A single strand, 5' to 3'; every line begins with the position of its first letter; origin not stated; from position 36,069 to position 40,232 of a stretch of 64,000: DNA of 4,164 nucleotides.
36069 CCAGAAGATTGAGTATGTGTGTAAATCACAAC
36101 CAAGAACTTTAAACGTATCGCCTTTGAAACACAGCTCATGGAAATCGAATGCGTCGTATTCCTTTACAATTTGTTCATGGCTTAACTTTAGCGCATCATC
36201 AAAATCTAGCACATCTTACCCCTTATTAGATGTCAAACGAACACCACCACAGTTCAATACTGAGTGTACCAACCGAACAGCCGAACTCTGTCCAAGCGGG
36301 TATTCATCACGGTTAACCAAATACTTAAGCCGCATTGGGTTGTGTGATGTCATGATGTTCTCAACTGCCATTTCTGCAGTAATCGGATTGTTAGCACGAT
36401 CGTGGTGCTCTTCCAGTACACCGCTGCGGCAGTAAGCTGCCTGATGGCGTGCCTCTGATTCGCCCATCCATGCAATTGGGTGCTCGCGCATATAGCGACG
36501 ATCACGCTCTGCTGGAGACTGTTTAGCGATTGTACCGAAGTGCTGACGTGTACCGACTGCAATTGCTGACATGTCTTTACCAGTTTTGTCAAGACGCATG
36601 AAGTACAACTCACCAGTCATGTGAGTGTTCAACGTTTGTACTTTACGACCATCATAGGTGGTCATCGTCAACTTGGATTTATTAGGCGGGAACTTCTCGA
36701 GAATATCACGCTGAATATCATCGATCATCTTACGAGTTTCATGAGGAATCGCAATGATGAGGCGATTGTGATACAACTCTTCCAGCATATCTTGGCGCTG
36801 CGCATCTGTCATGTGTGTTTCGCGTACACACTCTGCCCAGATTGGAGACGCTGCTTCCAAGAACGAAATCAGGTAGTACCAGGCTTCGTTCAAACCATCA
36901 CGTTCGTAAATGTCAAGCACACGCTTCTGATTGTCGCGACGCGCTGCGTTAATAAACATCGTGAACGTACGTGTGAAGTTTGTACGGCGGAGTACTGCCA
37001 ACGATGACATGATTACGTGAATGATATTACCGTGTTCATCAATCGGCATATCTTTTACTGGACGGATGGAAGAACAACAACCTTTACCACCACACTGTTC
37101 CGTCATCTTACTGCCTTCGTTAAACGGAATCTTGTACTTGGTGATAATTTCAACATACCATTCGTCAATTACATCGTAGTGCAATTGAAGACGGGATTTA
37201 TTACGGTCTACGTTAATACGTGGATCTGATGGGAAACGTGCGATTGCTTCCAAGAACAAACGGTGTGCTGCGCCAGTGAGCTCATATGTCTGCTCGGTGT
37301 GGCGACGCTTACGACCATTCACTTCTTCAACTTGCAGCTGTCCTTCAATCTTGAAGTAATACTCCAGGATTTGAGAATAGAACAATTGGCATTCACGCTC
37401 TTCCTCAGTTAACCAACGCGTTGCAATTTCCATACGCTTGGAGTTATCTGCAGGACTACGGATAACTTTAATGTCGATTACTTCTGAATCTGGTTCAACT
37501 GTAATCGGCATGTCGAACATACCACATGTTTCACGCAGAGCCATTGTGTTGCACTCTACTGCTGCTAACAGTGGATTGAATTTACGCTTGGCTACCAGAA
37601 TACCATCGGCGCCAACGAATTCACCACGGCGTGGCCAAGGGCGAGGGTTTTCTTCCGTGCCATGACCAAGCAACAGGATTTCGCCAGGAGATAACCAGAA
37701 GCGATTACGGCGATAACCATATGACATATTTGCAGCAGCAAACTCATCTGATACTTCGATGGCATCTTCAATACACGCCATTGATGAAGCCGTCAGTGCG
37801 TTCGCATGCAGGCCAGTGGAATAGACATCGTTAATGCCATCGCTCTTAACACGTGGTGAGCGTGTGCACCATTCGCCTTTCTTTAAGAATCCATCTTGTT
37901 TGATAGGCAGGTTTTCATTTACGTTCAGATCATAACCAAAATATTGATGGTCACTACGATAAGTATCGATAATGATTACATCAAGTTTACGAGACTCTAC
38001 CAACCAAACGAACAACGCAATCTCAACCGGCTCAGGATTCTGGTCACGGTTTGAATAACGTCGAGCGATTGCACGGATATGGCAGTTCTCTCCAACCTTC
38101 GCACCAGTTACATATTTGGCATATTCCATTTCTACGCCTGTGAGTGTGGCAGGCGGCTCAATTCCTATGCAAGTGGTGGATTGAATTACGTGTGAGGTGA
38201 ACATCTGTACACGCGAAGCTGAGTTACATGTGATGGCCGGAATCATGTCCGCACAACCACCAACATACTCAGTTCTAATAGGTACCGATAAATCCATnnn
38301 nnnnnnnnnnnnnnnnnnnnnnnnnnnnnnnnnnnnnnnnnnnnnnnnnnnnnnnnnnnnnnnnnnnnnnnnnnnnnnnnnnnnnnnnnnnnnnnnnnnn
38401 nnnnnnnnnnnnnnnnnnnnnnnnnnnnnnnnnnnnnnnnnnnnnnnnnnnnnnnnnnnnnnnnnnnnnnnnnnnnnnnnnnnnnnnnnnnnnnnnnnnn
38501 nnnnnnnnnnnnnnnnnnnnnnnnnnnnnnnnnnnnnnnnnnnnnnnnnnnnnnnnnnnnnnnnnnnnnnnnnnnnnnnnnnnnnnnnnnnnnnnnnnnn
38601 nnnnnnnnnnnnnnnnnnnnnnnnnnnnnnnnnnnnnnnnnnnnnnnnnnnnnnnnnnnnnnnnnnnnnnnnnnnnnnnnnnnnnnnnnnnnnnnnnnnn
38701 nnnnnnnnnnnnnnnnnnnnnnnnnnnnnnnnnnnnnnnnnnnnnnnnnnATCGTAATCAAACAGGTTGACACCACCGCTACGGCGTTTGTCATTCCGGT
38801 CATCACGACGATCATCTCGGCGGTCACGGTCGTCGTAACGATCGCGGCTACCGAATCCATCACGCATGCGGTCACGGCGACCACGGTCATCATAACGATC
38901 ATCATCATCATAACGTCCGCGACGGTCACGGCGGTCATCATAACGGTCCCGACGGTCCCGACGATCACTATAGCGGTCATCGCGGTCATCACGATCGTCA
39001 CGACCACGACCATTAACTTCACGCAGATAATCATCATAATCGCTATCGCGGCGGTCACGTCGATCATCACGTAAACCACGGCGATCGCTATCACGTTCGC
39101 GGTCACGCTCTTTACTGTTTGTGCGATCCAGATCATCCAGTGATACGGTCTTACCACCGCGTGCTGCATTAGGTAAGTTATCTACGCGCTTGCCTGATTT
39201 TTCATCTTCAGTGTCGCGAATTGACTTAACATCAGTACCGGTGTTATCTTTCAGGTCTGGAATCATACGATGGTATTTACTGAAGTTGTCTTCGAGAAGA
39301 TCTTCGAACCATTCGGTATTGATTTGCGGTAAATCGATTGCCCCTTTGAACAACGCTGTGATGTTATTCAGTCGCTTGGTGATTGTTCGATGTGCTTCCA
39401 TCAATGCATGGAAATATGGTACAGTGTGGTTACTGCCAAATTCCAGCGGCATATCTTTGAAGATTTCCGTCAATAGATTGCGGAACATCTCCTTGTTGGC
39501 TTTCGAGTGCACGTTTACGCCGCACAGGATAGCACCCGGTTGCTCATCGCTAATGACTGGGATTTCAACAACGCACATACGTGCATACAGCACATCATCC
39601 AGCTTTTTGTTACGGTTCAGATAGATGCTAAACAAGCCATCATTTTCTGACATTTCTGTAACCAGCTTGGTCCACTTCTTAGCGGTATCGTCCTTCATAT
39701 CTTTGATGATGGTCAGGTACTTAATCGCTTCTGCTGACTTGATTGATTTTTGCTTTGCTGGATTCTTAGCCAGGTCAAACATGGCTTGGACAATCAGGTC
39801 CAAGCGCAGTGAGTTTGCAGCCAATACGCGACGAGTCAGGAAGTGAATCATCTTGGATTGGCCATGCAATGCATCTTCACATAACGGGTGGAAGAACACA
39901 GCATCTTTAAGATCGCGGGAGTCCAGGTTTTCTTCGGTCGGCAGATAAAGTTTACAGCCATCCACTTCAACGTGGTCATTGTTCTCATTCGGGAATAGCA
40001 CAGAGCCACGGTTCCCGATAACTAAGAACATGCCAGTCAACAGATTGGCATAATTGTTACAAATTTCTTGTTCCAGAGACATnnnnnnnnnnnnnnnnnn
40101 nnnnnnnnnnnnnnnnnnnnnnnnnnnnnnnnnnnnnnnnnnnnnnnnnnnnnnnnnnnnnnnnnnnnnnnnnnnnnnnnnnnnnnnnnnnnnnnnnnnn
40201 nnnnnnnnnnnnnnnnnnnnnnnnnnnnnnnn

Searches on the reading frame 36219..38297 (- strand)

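Call 18: search_protein_families(library=phrogs, proteins=[window:36219-38297:-], max_evalue=0.001)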
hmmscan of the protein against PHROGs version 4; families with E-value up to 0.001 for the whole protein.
window:36219-38297:- (693 aa): 4 families
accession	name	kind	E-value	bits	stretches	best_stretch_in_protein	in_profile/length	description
phrog_3295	-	DNA, RNA and nucleotide metabolism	3.1e-168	562.3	1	8-690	11-690/698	RNA polymerase beta subunit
phrog_18919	-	DNA, RNA and nucleotide metabolism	3.9e-30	106.3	1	18-401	19-390/394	RNA polymerase beta subunit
phrog_23982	-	DNA, RNA and nucleotide metabolism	3.2e-25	90.2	1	534-688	140-294/300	RNA polymerase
phrog_24349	-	unknown function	2.4e-06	26.2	1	382-572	907-1039/1191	-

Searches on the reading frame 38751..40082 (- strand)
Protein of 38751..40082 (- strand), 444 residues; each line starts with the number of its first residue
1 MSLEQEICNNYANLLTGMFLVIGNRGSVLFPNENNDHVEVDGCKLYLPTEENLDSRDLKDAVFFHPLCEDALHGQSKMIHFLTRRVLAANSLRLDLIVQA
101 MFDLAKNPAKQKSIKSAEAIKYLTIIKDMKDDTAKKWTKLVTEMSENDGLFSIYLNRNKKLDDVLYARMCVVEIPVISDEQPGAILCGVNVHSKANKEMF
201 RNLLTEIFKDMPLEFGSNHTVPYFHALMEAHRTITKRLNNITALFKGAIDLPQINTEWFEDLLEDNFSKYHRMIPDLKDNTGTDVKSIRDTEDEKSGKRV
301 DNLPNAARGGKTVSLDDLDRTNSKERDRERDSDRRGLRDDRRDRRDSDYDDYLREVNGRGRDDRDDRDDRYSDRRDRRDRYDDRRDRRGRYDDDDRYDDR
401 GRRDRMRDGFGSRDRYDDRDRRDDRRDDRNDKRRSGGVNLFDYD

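Call 18: search_protein_families(library=phrogs, proteins=[window:38751-40082:-], max_evalue=0.001)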
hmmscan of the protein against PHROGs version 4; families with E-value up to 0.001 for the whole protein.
window:38751-40082:- (444 aa): 2 families
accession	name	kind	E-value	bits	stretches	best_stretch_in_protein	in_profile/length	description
phrog_3520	-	unknown function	3.4e-57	195.4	1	6-398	3-383/439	-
phrog_29928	-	unknown function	9.2e-09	35.4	1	10-295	8-309/548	-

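Call 35: find_homologous_proteins(query=window:38751-40082:-)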
Query window:38751-40082:- (444 aa): 118 proteins with E <= 0.001 among 8000 candidates.
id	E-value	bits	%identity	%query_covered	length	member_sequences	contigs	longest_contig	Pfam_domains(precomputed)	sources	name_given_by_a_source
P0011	1.6e-273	925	100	93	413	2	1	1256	-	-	-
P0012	1.8e-182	625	72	72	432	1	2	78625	-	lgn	-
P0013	3.1e-104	367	53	63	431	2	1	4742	-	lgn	-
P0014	3.5e-104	367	43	85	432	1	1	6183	-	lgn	-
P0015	9.8e-102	359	-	-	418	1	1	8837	-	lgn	-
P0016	2.4e-99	351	49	67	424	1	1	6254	-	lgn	-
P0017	6.5e-99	350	50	66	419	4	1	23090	-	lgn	-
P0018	1.1e-97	346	47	80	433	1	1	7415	-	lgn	-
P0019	5.2e-97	344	46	67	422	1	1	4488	-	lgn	-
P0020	4.3e-96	341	48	71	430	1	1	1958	-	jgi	-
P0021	4.6e-96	341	48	71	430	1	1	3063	-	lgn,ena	-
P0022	9.5e-96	339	46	67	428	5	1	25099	-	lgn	-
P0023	1.2e-94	336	48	69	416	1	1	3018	-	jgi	-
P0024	3.1e-90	321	45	67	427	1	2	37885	-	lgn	-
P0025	9.1e-90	320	46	75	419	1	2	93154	-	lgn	-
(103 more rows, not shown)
